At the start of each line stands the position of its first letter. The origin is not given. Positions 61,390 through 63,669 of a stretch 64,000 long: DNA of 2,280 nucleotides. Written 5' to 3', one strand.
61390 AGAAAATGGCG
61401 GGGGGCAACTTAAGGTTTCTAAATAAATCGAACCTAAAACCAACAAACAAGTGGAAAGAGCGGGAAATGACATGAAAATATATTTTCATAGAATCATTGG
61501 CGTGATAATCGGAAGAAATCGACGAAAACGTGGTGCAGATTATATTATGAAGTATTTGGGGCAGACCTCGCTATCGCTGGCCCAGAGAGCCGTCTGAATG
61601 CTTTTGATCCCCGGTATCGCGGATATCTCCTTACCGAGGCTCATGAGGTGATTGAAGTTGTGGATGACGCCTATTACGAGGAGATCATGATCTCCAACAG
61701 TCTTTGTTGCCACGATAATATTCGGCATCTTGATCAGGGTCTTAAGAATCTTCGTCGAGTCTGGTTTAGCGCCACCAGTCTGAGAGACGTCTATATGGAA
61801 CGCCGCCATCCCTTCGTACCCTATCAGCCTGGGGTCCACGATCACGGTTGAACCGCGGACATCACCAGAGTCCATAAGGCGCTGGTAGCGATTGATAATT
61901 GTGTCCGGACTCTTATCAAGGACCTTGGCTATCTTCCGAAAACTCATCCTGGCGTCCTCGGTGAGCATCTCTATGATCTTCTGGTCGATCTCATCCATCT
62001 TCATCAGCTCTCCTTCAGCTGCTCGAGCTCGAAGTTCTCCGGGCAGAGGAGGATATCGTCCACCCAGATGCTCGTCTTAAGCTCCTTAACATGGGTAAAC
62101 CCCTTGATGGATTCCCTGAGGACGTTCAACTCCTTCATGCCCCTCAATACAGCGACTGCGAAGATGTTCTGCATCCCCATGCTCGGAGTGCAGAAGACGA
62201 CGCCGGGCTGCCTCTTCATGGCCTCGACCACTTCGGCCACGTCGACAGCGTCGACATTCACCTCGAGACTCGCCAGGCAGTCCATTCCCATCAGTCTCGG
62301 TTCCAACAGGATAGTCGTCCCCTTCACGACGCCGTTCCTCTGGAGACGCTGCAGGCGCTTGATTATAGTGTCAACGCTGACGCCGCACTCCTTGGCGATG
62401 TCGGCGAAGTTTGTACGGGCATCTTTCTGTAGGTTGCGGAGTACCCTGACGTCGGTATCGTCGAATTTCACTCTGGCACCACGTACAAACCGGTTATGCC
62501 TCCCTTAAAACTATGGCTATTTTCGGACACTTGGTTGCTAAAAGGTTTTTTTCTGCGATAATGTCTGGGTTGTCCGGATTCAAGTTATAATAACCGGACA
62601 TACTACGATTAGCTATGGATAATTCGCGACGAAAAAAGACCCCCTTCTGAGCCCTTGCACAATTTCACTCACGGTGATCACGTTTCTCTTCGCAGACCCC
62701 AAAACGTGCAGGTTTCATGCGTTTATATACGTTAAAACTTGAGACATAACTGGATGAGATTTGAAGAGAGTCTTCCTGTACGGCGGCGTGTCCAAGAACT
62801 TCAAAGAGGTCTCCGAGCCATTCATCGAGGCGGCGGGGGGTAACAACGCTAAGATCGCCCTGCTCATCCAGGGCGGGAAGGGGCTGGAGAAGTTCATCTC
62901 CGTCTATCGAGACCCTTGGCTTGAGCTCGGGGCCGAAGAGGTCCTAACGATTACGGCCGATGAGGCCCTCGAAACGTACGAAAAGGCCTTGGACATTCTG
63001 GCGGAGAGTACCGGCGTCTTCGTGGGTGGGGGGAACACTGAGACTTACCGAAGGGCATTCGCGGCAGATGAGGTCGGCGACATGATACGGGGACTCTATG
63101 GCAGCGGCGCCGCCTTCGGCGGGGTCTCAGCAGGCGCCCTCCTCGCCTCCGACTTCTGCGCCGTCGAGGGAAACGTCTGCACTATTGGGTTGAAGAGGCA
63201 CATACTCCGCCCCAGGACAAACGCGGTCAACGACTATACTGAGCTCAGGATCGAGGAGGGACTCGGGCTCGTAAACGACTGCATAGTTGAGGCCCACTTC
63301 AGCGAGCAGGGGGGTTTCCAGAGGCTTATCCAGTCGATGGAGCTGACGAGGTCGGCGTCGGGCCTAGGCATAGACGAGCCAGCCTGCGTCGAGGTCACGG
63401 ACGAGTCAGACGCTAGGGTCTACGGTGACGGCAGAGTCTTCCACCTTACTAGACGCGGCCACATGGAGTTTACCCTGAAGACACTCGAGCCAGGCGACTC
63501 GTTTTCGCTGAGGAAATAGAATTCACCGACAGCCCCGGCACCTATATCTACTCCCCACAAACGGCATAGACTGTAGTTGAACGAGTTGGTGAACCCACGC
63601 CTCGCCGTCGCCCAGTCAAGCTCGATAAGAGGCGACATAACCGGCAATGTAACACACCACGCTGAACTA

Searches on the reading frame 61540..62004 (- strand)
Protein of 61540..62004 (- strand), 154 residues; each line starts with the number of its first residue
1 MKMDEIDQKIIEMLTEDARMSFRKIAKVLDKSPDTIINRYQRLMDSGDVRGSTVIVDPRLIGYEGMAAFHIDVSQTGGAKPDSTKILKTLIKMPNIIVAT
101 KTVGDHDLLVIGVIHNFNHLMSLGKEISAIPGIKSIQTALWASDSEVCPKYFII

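Call 24: search_protein_families(library=pfam, proteins=[window:61540-62004:-], max_evalue=0.001)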
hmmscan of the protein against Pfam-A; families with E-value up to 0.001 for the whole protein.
window:61540-62004:- (154 aa): 5 families
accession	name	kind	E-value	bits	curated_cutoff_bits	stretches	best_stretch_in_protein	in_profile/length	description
PF13404.12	HTH_AsnC-type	-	1.5e-13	50.8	27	1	3-43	1-41/42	AsnC-type helix-turn-helix domain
PF13412.12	HTH_24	-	7.8e-11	41.8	21.9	1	3-47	1-45/48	Winged helix-turn-helix DNA-binding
PF01037.27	AsnC_trans_reg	-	1.8e-07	31.4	25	1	82-139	10-68/73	Lrp/AsnC ligand binding domain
PF22482.2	AsnC_trans_reg_3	-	0.00035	21.1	24.4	1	85-140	26-81/95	PF0864 C-terminal dimeric alpha+beta barrel domain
PF13936.12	HTH_38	-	0.00063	19.9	27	0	12-36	14-37/44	Helix-turn-helix domain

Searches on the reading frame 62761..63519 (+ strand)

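Call 24: search_protein_families(library=pfam, proteins=[window:62761-63519:+], max_evalue=0.001)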
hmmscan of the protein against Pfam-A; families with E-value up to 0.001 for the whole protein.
window:62761-63519:+ (252 aa): 1 family
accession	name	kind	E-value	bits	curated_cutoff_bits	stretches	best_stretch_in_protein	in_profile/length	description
PF03575.23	Peptidase_S51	-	1.3e-08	35.2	23.9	1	43-216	46-202/206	Peptidase family S51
